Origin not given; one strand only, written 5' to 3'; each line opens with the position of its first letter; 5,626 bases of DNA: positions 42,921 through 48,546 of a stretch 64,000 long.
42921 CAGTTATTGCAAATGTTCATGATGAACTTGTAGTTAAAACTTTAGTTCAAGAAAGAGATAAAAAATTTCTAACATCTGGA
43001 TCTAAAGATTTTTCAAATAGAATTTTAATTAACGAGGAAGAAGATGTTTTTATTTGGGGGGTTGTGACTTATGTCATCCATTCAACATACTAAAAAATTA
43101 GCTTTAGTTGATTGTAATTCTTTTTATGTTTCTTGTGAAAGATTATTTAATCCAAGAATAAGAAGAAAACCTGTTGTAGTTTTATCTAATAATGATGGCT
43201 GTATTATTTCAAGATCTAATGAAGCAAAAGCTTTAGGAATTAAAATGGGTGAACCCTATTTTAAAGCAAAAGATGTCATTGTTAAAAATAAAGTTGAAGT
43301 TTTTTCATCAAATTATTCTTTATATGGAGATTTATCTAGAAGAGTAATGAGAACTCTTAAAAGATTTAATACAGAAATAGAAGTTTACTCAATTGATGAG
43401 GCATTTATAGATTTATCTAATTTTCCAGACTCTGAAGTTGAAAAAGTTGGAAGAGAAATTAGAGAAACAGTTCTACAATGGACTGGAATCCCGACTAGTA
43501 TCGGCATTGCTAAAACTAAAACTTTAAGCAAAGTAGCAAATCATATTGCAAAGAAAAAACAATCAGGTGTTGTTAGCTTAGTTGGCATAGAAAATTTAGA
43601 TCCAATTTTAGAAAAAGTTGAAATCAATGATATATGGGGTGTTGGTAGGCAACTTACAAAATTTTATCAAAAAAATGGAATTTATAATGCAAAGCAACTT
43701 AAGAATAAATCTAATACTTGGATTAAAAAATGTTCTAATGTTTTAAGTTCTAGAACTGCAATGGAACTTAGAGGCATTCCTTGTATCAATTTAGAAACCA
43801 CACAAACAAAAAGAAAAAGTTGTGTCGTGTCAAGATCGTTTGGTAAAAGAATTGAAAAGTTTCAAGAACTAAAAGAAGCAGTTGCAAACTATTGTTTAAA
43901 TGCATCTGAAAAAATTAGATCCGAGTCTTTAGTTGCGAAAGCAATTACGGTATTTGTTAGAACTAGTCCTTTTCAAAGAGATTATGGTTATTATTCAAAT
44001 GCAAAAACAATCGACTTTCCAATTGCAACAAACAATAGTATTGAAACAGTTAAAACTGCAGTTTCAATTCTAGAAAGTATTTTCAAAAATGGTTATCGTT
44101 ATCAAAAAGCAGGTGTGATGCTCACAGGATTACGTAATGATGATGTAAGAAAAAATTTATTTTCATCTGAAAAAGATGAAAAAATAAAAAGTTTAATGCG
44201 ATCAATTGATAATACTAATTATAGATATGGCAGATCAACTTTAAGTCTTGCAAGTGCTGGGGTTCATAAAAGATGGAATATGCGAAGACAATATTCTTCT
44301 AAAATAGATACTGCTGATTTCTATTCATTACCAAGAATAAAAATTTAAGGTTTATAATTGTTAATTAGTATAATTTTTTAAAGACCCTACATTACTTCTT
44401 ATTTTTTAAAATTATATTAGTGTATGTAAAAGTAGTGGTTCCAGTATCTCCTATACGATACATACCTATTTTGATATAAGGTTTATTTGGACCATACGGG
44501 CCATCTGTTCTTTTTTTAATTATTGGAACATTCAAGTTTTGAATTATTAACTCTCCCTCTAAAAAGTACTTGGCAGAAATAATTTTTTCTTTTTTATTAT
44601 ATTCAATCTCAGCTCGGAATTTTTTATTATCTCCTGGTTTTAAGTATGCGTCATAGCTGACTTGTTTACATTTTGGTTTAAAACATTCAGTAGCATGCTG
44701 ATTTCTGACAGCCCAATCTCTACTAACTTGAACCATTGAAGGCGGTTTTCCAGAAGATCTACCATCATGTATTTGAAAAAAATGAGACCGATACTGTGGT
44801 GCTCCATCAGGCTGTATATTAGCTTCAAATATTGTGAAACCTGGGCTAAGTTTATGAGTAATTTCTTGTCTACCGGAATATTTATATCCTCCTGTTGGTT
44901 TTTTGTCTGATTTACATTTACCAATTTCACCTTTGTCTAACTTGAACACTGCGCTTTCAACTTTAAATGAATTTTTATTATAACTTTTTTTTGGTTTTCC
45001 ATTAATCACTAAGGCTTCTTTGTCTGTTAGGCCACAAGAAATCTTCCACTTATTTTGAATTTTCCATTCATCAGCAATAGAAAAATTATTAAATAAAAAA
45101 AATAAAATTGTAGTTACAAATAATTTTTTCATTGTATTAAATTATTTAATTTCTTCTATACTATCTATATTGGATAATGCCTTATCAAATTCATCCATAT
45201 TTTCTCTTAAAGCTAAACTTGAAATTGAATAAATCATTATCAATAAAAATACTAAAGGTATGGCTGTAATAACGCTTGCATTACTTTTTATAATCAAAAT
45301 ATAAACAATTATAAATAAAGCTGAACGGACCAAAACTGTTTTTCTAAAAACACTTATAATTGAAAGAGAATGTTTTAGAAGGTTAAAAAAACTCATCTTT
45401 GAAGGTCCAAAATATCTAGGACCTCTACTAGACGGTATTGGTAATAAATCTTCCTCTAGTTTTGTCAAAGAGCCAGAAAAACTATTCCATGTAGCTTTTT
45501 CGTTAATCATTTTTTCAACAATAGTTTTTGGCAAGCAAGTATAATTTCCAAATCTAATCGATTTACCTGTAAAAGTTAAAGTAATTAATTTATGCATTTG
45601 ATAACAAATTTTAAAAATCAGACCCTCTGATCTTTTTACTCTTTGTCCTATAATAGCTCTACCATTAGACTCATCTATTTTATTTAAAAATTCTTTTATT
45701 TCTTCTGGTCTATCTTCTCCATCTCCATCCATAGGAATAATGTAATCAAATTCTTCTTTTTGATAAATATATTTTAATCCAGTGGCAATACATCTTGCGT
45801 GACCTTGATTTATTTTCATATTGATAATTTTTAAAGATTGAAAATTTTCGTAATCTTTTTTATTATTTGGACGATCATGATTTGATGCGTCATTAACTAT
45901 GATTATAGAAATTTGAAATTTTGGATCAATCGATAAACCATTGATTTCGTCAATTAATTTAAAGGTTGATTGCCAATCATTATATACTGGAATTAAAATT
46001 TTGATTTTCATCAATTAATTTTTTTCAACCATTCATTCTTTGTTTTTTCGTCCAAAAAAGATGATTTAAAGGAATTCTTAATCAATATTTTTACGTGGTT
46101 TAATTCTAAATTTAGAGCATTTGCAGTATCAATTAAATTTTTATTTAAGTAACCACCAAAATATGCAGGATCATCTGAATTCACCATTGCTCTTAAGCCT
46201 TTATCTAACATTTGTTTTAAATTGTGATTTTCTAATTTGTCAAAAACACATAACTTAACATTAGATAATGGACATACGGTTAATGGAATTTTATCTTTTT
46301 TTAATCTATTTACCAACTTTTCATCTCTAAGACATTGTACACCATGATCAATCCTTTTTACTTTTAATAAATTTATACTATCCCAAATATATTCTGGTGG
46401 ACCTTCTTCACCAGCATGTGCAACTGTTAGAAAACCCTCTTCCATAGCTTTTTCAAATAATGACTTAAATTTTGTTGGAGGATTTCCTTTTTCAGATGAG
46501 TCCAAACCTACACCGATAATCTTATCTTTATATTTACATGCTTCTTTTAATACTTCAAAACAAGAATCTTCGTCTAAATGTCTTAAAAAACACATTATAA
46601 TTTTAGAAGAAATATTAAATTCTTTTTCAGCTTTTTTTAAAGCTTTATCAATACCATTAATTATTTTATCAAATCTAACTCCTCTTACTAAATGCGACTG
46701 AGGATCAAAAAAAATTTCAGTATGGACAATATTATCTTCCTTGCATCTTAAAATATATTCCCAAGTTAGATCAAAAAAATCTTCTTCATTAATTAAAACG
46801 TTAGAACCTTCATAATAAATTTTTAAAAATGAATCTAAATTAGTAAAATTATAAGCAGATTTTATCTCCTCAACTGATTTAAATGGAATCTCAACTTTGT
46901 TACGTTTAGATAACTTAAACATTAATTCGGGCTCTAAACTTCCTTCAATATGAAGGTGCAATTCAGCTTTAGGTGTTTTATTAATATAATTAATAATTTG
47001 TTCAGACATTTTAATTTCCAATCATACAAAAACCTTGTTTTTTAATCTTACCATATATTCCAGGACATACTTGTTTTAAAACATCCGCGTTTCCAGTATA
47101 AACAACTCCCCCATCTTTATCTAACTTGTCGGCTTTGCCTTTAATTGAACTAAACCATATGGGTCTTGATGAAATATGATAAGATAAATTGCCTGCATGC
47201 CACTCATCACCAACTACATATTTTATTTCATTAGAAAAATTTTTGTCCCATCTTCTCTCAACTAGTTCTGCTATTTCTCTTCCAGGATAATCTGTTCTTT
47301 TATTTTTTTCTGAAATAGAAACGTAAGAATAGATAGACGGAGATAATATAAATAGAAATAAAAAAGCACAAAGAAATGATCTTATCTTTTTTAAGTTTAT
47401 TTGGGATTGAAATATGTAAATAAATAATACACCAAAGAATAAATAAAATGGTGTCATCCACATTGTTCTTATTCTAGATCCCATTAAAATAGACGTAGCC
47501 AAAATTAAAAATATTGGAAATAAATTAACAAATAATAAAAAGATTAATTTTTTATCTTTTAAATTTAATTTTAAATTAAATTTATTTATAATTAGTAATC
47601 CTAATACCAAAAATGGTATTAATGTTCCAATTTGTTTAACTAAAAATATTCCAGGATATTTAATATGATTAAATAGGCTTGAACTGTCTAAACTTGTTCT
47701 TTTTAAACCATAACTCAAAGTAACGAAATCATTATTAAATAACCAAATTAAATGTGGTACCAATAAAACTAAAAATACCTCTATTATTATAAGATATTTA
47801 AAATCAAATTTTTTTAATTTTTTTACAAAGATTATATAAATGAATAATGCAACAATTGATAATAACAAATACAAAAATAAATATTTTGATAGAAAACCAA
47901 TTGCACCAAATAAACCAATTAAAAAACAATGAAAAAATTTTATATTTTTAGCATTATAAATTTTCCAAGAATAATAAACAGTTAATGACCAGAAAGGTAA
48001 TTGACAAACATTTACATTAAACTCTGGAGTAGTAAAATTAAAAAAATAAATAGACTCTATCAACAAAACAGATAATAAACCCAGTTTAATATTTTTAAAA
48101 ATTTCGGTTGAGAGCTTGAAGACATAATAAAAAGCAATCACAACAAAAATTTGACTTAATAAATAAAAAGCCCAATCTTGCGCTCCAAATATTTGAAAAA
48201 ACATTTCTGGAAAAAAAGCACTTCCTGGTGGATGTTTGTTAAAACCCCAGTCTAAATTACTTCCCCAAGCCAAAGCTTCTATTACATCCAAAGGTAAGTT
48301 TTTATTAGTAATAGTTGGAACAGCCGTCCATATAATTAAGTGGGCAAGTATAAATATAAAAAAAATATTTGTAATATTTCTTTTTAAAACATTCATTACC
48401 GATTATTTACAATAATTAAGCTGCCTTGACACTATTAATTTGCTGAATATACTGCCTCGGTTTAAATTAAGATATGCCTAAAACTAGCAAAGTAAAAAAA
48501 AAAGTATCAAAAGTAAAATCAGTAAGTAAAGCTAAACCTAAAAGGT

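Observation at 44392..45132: Secreted polysaccharide-lyase-like protein in a lineage not known to degrade polymers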

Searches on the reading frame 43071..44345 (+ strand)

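Call 9: search_protein_families(library=pfam, proteins=[window:43071-44345:+], max_evalue=0.01)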
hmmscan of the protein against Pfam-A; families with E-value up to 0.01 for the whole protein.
window:43071-44345:+ (425 aa): 3 families
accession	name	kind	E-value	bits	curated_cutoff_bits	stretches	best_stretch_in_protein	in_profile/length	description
PF00817.25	IMS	-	3.7e-41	140.9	23.2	1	13-157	1-147/148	impB/mucB/samB family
PF11799.13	IMS_C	-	1e-21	77.8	20.7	1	248-359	1-104/109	impB/mucB/samB family C-terminal domain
PF13438.11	DUF4113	-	8.5e-14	51.8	24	1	374-423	2-51/51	Domain of unknown function (DUF4113)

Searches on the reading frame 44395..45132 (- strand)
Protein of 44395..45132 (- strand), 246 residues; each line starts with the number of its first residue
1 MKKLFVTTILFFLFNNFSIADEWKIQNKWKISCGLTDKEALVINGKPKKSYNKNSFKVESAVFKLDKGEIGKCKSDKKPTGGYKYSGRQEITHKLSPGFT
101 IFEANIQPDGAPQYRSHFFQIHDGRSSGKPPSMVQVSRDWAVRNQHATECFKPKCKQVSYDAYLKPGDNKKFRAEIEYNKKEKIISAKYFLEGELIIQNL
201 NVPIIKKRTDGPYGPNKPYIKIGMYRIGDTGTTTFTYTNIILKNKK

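Call 4: search_protein_families(library=pfam, proteins=[window:44395-45132:-], max_evalue=1)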
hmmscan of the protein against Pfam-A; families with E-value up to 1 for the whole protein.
window:44395-45132:- (246 aa): 1 family
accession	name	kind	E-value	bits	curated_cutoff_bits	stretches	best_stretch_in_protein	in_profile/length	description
PF14099.13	Polysacc_lyase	-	1.1e-06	29.2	29.9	1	115-235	84-204/210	Polysaccharide lyase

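Call 5: search_protein_families(library=ncbifam, proteins=[window:44395-45132:-], max_evalue=10)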
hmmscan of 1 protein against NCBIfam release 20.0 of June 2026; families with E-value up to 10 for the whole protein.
window:44395-45132:- (246 aa): 1 family
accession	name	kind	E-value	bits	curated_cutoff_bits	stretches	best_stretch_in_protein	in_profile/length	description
TIGR00888.1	guaA_Nterm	equivalog_domain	0.11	11.8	172.15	1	37-73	41-77/188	glutamine-hydrolyzing GMP synthase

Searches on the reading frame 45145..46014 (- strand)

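Call 4: search_protein_families(library=pfam, proteins=[window:45145-46014:-], max_evalue=1)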
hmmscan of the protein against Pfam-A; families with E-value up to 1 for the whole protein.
window:45145-46014:- (290 aa): 1 family
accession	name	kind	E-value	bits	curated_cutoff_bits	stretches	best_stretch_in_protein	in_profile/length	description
PF00535.33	Glycos_transf_2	-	8.8e-15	55.5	23.3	1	6-134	2-124/168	Glycosyl transferase family 2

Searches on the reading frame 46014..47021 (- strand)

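Call 4: search_protein_families(library=pfam, proteins=[window:46014-47021:-], max_evalue=1)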
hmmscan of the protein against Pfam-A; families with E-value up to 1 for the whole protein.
window:46014-47021:- (336 aa): 1 family
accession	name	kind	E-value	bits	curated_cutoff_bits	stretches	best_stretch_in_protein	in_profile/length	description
PF00962.28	A_deaminase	-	1.9e-93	313.6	27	1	17-335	1-327/330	Adenosine deaminase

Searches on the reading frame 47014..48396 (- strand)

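Call 4: search_protein_families(library=pfam, proteins=[window:47014-48396:-], max_evalue=1)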
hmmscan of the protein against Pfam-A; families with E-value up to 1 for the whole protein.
window:47014-48396:- (461 aa): 2 families
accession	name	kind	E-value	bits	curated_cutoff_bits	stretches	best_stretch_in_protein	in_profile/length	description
PF13231.12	PMT_2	-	5.3e-26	92.2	26.1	1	54-218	1-160/160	Dolichyl-phosphate-mannose-protein mannosyltransferase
PF13567.11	DUF4131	-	0.06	13.5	31.6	1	288-352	7-64/165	Domain of unknown function (DUF4131)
